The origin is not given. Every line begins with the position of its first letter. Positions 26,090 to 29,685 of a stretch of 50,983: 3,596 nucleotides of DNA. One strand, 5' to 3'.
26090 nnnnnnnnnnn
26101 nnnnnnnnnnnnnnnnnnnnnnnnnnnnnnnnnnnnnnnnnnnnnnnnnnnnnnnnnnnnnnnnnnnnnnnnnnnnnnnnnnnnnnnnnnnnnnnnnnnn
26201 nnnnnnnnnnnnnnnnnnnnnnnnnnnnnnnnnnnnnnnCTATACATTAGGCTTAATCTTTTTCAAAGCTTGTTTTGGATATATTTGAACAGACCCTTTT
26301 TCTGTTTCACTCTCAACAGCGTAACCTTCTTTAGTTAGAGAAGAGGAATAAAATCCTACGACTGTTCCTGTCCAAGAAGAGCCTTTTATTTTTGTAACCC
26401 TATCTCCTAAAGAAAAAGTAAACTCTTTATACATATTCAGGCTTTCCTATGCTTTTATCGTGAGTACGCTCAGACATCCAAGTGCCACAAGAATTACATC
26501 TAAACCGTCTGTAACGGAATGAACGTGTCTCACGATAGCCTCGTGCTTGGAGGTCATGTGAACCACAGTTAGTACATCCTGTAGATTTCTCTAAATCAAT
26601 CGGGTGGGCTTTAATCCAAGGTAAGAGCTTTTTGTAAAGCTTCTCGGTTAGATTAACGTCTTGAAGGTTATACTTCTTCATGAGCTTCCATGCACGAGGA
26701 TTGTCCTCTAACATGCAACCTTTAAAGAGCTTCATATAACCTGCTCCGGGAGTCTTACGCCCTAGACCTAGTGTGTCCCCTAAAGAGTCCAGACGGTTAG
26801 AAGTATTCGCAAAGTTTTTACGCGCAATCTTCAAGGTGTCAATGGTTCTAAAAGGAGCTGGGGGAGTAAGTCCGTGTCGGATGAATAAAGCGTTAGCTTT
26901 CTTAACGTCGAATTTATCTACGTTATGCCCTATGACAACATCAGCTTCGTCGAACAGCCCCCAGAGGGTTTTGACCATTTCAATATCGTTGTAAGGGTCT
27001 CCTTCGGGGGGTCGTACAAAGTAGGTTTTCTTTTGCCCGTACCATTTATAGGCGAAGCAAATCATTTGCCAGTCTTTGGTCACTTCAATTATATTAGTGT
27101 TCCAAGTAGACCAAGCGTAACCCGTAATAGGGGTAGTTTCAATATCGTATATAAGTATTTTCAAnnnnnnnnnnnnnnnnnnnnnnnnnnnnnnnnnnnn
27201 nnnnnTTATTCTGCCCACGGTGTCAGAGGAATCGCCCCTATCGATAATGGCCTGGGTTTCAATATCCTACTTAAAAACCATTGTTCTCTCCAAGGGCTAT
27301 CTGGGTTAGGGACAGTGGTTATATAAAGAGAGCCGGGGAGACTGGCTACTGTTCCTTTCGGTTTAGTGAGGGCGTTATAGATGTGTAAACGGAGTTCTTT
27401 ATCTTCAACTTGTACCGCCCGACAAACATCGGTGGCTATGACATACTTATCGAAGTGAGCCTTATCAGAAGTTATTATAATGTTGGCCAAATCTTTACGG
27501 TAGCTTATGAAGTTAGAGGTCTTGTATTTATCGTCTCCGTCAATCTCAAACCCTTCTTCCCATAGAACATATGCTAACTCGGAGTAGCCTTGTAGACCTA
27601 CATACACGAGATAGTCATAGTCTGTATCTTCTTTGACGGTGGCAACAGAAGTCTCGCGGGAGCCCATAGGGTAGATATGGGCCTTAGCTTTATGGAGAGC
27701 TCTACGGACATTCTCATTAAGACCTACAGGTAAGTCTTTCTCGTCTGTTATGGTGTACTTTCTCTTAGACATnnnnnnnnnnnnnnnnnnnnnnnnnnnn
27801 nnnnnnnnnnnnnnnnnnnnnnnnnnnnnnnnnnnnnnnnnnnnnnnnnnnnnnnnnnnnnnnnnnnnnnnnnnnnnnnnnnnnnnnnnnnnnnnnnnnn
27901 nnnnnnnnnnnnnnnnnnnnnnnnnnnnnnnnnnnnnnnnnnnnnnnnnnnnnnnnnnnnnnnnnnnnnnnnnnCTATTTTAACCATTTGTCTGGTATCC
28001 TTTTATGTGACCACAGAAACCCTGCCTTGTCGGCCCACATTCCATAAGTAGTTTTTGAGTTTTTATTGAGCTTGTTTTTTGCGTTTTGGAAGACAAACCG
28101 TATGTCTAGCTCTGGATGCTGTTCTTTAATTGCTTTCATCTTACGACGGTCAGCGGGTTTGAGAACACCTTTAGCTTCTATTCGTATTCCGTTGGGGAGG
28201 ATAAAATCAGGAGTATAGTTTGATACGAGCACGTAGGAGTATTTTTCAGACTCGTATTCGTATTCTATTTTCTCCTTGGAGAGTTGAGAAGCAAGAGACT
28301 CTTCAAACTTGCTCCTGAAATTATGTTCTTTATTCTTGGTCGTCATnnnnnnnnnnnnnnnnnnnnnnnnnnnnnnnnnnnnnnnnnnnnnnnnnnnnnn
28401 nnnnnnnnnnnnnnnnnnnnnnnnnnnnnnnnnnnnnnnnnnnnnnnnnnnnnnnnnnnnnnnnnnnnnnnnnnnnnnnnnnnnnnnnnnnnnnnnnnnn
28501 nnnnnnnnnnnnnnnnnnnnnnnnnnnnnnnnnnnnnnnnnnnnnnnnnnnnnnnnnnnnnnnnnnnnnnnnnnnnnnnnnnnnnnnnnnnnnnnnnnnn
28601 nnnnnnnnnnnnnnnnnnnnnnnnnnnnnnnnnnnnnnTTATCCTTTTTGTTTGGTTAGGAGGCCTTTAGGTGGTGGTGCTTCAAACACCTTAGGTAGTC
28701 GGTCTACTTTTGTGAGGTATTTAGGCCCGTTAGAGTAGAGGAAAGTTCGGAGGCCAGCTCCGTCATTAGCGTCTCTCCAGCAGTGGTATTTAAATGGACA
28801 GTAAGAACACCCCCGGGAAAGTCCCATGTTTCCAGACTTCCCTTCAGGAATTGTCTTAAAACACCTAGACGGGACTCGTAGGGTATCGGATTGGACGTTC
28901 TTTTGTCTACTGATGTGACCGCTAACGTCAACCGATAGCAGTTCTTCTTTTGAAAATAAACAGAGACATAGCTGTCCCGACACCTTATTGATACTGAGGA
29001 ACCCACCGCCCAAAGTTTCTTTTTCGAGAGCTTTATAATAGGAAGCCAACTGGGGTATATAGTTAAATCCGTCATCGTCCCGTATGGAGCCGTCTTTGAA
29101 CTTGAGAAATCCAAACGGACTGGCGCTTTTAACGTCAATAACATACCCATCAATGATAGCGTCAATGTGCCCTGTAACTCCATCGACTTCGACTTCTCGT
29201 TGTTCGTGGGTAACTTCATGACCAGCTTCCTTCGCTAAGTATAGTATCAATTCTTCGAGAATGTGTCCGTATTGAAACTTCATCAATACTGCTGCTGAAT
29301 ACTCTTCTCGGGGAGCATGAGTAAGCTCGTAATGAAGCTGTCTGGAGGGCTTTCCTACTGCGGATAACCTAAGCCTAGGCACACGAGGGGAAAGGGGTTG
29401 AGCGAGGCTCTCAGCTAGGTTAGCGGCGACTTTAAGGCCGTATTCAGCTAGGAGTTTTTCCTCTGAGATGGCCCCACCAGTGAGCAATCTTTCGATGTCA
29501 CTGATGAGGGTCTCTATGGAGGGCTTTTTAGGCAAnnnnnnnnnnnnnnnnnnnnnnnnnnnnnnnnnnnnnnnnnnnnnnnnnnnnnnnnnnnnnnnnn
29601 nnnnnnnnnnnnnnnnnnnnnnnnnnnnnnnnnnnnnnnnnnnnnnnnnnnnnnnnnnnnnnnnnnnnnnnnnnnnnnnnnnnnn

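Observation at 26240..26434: Phage-encoded type II (R67/DfrB-like) dihydrofolate reductase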

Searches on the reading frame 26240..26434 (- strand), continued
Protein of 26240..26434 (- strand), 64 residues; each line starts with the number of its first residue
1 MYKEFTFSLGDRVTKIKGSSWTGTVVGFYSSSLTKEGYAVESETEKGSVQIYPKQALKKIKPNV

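Call 55: search_protein_representatives(protein=window:26240-26434:-)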
Query: 64 residues. Proteins with E-value up to 0.001 (for the whole library): 1563; up to 1e-10: 1040; up to 1e-30: 0. The best 150 are listed.
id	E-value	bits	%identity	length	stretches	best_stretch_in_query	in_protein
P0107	5.4e-20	86.2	72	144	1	4-63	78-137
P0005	6.5e-20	86.0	76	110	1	7-61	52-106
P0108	7.2e-20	85.8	74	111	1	4-60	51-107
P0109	7.7e-20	85.7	76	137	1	4-61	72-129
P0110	9.8e-20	85.4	75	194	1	4-59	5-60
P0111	1.1e-19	85.3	76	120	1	7-60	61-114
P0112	1.2e-19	85.1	76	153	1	4-58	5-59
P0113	1.4e-19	85.0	78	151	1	5-58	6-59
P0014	2.0e-19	84.4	72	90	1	1-60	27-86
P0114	2.4e-19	84.2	74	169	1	4-60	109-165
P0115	3.4e-19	83.7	74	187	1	4-60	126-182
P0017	3.7e-19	83.6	72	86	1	3-60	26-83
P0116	3.7e-19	83.6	81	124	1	7-58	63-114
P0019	4.2e-19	83.4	75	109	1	4-59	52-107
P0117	4.4e-19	83.4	81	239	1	6-58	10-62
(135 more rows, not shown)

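Call 57: fold_search(model_id=the predicted structure, library=pdb)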
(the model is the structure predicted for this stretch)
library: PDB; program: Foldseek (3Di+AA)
matches with E <= 10: 809; with E <= 0.001: 7
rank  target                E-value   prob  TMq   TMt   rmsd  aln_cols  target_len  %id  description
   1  2gqv                  3.1e-07  1.00  0.87  0.94   0.6        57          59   58  High-resolution structure of a plasmid-encoded dihydrofolate reductase: pentagonal network of water molecules in the D2- (released 2007-04-24)
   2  2p4t                  3.6e-07  1.00  0.84  0.92   0.6        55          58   58  Structure of the Q67H mutant of R67 dihydrofolate reductase-NADP+ complex reveals a novel cofactor binding mode (released 2007-06-05)
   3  6nxz                  4.1e-07  1.00  0.84  0.96   0.6        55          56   60  Crystal structure of trimethoprim-resistant type II dihydrofolate reductase in complex with a bisbenzimidazole inhibitor (released 2019-05-29)
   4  1vie                  4.1e-07  1.00  0.88  0.93   0.7        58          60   57  STRUCTURE OF DIHYDROFOLATE REDUCTASE (released 1997-10-22)
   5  3sfm                  4.4e-07  1.00  0.87  0.95   0.6        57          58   58  Novel crystallization conditions for tandem variant R67 DHFR yields wild-type crystal structure (released 2011-11-02)
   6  2rh2                  5.5e-07  1.00  0.84  0.94   0.6        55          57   60  High Resolution DHFR R-67 (released 2008-06-03)
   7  2rk1                  7.4e-07  1.00  0.84  0.93   0.6        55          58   60  DHFR R67 Complexed with NADP and dihydrofolate (released 2008-06-03)
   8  2efi_MODEL_1_A        2.0e-02  1.00  0.73  0.49   1.8        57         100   14  Solution structure of the chromo domain of Mortality factor 4-like protein 1 from human (released 2007-08-28)
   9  8jiw_BE               2.4e-02  1.00  0.67  0.18   2.1        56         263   20  Atomic structure of wheat ribosome reveals unique features of the plant ribosomes (released 2024-03-27)
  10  9rtt_Z                2.4e-02  1.00  0.68  0.10   4.9        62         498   18  Activated Elongation Complex with IWS1 and ELOF1 (released 2025-09-03)
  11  8r6f_E                2.7e-02  1.00  0.65  0.19   3.8        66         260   21  CryoEM structure of wheat 40S ribosomal subunit, body domain (released 2023-12-27)
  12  3jag_EE               2.9e-02  1.00  0.66  0.18   2.3        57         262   12  Structure of a mammalian ribosomal termination complex with ABCE1, eRF1(AAQ), and the UAA stop codon (released 2015-08-12)
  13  2heq_MODEL_1_A        3.0e-02  1.00  0.72  0.57   2.5        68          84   20  NMR Structure of Bacillus subtilis protein YorP, Northeast Structural Genomics Target SR399. (released 2006-08-15)
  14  7pzy_F                3.0e-02  1.00  0.64  0.18   2.7        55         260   13  Structure of the vacant Candida albicans 80S ribosome (released 2022-05-18)
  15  6g3p_B                3.2e-02  1.00  0.73  0.39   2.2        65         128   15  X-ray structure of seleno-methionine labelled NSD3-PWWP1 (released 2019-06-26)
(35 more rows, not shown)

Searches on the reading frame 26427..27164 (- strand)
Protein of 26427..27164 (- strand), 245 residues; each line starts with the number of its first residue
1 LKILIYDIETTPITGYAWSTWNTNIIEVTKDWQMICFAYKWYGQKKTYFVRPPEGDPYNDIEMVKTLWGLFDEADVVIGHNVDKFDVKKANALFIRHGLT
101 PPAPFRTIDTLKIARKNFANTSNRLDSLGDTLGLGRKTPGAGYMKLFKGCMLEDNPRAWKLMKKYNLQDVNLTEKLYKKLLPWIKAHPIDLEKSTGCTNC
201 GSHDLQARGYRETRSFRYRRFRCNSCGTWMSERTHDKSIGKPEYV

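Call 10: search_protein_families(library=pfam, proteins=[window:26427-27164:-], max_evalue=0.001)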
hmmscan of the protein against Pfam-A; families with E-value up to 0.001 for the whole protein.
window:26427-27164:- (245 aa): 1 family
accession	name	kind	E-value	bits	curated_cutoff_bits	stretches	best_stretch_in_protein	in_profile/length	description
PF13482.12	RNase_H_2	-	3.7e-12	46.9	22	1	34-180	17-164/165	RNase_H superfamily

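Call 68: search_protein_families(library=ncbifam, proteins=[window:26427-27164:-], max_evalue=0.001)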
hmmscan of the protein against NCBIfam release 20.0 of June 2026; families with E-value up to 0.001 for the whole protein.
window:26427-27164:- (245 aa): 4 families
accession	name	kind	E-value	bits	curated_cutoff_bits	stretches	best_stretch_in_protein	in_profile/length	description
NF004963.0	PRK06309.1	equivalog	4.6e-05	23.2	245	1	72-117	78-122/232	DNA polymerase III subunit epsilon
TIGR01406.1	dnaQ_proteo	equivalog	0.0003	20.5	222.7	1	73-134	81-144/231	DNA polymerase III subunit epsilon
NF004316.1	PRK05711.1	equivalog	0.0004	20.1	196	1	64-133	74-144/234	DNA polymerase III subunit epsilon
NF004964.0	PRK06310.1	equivalog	0.00087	18.8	236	0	63-129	77-143/250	DNA polymerase III subunit epsilon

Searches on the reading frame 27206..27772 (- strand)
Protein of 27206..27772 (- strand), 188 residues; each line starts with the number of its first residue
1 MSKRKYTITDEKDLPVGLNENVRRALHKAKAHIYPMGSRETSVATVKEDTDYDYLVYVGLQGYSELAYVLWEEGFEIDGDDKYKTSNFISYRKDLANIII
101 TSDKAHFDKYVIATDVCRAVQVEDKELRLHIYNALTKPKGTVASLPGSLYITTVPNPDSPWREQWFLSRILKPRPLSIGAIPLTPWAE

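Call 10: search_protein_families(library=pfam, proteins=[window:27206-27772:-], max_evalue=0.001)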
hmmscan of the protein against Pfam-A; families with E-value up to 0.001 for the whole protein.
window:27206-27772:- (188 aa): 0 families

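Call 62: search_protein_families(library=phrogs, proteins=[window:27206-27772:-], max_evalue=0.00001)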
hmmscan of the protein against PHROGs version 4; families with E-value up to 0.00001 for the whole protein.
window:27206-27772:- (188 aa): 1 family
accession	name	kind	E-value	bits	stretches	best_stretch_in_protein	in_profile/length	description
phrog_15166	-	unknown function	9.6e-16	58.7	1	32-135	17-123/141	-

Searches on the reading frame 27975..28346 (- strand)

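Call 56: search_protein_families(library=pfam, proteins=[window:27975-28346:-], max_evalue=0.001)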
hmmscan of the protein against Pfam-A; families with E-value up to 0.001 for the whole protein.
window:27975-28346:- (123 aa): 1 family
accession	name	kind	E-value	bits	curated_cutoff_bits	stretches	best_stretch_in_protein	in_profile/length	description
PF05367.17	Phage_endo_I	-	1.1e-38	132.7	29.1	1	5-123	10-131/149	Phage endonuclease I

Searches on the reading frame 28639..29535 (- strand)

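Call 10: search_protein_families(library=pfam, proteins=[window:28639-29535:-], max_evalue=0.001)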
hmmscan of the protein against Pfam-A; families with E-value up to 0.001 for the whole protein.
window:28639-29535:- (298 aa): 1 family
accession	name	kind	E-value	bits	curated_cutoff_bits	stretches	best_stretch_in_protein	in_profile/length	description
PF12705.13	PDDEXK_1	-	0.00078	19.9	22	0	84-252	84-246/247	PD-(D/E)XK nuclease superfamily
